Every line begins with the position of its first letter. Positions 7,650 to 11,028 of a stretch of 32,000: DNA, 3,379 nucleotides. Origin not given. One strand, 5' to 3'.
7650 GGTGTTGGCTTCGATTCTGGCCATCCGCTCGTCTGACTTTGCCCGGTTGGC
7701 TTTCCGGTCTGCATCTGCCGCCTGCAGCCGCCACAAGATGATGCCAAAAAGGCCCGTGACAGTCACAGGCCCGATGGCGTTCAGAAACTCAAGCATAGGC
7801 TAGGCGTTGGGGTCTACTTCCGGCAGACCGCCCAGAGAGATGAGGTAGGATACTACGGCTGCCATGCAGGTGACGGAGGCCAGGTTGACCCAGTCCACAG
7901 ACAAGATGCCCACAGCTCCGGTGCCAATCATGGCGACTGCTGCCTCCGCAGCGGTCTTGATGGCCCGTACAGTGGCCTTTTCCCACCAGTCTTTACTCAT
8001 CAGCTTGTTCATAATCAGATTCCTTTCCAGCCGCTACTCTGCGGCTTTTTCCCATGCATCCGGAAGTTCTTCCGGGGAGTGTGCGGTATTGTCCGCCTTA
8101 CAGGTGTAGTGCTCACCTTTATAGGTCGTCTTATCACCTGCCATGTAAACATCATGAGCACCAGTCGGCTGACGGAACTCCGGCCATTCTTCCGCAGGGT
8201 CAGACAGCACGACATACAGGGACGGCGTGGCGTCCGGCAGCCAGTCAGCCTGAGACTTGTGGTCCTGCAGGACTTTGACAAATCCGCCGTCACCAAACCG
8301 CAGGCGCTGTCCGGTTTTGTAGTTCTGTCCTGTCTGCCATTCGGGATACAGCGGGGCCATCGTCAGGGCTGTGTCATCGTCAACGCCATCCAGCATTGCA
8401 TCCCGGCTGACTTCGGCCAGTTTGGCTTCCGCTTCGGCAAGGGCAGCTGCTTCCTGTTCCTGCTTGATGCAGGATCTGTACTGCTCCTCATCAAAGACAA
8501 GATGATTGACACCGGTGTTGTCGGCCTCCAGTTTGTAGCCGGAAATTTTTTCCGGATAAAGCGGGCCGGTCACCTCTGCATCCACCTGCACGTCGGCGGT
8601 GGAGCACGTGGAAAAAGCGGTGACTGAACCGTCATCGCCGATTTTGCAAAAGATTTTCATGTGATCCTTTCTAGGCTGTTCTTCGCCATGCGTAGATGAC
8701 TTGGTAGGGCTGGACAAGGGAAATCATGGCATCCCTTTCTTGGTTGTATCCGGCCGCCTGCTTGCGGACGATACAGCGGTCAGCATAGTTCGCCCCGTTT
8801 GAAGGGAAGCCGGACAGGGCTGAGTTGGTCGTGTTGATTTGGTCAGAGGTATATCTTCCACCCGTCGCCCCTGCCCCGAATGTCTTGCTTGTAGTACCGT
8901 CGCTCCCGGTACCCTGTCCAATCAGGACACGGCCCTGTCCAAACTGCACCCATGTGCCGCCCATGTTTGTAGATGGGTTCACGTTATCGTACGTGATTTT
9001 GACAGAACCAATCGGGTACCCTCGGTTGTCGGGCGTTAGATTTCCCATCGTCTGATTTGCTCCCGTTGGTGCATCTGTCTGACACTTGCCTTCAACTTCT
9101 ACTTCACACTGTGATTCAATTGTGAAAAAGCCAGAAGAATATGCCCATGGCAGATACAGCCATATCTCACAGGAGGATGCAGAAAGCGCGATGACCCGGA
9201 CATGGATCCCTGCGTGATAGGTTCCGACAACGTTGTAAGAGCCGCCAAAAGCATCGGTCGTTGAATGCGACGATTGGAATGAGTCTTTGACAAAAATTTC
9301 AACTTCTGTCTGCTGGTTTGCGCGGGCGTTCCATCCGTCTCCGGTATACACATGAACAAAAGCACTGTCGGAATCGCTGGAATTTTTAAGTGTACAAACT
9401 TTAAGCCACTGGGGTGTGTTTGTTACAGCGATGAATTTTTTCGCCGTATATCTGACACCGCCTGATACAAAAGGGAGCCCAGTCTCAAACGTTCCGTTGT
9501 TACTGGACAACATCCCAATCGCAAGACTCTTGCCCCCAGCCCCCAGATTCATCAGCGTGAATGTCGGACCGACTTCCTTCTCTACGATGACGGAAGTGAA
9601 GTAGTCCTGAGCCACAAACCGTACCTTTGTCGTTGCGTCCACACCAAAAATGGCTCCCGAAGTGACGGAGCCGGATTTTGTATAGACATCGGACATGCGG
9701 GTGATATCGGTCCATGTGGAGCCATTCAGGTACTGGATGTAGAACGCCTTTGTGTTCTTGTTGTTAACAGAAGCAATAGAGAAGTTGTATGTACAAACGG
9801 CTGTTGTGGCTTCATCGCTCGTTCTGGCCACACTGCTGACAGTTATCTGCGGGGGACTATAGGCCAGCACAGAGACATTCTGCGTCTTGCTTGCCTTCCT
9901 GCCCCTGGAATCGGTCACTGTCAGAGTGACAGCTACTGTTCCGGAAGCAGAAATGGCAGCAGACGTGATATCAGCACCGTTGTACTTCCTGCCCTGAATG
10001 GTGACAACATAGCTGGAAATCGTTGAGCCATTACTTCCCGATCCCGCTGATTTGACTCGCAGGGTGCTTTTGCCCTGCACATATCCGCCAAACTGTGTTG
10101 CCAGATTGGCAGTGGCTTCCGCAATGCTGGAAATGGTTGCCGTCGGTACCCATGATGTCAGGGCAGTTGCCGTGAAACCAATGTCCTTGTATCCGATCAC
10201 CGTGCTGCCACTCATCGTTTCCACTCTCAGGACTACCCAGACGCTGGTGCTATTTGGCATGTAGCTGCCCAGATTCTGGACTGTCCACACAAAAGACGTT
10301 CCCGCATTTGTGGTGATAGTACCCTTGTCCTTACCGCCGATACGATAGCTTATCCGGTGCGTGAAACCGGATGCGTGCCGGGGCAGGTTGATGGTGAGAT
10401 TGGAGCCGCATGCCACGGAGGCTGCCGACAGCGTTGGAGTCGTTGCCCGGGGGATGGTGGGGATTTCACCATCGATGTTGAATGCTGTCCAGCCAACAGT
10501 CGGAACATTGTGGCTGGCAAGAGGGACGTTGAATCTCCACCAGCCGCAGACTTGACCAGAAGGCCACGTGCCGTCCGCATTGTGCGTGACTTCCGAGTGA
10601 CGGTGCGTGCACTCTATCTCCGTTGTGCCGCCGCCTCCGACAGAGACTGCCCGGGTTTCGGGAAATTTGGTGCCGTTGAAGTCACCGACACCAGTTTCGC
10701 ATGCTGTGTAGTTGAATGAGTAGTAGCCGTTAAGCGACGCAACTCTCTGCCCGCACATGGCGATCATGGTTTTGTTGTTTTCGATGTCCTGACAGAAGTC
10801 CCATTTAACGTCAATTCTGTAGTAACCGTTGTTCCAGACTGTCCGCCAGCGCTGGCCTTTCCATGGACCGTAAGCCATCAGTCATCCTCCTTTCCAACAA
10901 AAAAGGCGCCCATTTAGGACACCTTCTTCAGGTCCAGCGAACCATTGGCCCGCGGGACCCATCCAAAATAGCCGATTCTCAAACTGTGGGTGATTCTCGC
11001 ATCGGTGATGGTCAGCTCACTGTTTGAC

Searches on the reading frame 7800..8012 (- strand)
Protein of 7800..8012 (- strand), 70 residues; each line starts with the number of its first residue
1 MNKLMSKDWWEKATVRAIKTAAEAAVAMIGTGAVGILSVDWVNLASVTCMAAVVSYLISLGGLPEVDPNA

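Call 71: search_protein_families(library=phrogs, proteins=[window:7800-8012:-], max_evalue=0.00001)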
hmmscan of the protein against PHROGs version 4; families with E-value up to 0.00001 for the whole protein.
window:7800-8012:- (70 aa): 1 family
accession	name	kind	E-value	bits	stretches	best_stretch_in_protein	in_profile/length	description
phrog_443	-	lysis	6.8e-18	66.4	1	1-62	3-64/127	holin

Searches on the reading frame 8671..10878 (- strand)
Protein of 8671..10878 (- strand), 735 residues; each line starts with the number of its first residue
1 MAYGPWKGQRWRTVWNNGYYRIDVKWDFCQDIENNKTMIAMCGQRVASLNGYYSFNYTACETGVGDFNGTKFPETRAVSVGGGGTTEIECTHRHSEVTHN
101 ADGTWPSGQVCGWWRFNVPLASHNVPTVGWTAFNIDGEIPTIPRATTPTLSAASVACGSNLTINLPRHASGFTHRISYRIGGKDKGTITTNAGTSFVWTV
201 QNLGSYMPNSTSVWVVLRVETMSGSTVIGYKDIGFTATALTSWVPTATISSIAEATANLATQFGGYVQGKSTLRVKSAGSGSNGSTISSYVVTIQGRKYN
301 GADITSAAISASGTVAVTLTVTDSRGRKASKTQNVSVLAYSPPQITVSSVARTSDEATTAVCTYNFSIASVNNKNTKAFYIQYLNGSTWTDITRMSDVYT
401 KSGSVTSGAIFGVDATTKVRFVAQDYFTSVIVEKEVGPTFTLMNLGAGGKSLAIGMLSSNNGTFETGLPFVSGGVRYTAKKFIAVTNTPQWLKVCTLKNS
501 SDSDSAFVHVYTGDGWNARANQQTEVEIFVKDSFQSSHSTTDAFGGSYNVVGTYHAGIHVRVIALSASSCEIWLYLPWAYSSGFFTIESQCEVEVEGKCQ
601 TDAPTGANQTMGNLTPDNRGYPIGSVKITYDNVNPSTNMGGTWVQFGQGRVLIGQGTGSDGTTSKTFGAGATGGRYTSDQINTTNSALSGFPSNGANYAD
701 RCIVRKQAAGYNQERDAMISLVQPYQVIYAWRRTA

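Call 71: search_protein_families(library=phrogs, proteins=[window:8671-10878:-], max_evalue=0.00001)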
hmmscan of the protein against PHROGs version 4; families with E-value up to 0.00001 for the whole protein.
window:8671-10878:- (735 aa): 3 families
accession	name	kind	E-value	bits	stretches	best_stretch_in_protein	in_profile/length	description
phrog_372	-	tail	5e-66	224.9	1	14-564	7-572/743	tail protein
phrog_18627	-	tail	3.4e-21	76.9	1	20-324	12-317/317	tail protein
phrog_6465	-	tail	3.2e-09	37.8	1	618-679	116-183/281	tail protein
